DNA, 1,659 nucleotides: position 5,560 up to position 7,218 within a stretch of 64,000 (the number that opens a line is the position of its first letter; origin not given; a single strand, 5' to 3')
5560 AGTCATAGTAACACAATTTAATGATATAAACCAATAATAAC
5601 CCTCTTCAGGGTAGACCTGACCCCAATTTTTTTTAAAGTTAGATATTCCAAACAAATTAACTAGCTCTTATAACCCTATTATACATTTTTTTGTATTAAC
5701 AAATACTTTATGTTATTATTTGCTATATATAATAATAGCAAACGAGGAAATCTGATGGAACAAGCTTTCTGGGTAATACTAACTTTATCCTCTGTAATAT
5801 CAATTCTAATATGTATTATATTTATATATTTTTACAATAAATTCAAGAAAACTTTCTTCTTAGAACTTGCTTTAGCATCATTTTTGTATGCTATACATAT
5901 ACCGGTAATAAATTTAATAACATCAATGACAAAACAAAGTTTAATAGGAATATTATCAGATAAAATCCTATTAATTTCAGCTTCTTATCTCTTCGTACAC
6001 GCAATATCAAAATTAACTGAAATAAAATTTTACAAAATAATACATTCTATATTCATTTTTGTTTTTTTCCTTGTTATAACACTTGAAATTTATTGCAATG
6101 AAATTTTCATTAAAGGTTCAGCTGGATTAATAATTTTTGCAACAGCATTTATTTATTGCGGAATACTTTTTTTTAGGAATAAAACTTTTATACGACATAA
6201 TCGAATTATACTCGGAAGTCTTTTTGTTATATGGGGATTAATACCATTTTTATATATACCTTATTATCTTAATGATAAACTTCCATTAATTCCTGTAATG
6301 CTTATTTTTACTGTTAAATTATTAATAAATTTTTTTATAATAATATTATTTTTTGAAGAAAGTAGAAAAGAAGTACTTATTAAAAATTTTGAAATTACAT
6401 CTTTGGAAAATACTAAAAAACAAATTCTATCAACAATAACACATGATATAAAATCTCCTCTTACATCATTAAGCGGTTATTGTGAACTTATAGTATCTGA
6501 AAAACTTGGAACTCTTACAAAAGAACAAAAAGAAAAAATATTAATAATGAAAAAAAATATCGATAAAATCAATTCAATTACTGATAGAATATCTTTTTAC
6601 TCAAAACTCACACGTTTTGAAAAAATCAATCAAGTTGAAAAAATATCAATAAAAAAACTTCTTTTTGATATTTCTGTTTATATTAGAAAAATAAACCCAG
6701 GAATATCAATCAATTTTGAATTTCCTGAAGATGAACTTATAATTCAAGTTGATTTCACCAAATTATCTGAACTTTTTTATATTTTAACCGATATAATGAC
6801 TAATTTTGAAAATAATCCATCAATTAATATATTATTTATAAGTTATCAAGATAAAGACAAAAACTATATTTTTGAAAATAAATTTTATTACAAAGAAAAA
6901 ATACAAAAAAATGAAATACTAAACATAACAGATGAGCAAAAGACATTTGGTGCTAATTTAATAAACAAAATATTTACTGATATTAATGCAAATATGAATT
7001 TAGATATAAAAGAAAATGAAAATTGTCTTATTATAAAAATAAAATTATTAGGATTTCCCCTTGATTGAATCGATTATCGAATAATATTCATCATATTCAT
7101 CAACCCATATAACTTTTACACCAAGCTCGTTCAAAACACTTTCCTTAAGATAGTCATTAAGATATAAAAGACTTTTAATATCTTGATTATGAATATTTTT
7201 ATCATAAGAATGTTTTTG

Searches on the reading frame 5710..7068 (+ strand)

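Call 27: search_protein_families(library=pfam, proteins=[window:5710-7068:+], max_evalue=0.00001)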
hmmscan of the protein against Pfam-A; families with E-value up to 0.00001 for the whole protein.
window:5710-7068:+ (452 aa): 1 family
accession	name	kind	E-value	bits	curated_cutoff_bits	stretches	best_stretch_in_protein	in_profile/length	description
PF00512.31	HisKA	-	7.5e-11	42.4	26.9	1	236-300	2-63/66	His Kinase A (phospho-acceptor) domain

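Call 57: search_protein_families(library=padloc, proteins=[window:5710-7068:+], max_evalue=0.001)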
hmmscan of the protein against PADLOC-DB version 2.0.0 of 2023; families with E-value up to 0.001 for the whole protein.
window:5710-7068:+ (452 aa): 0 families
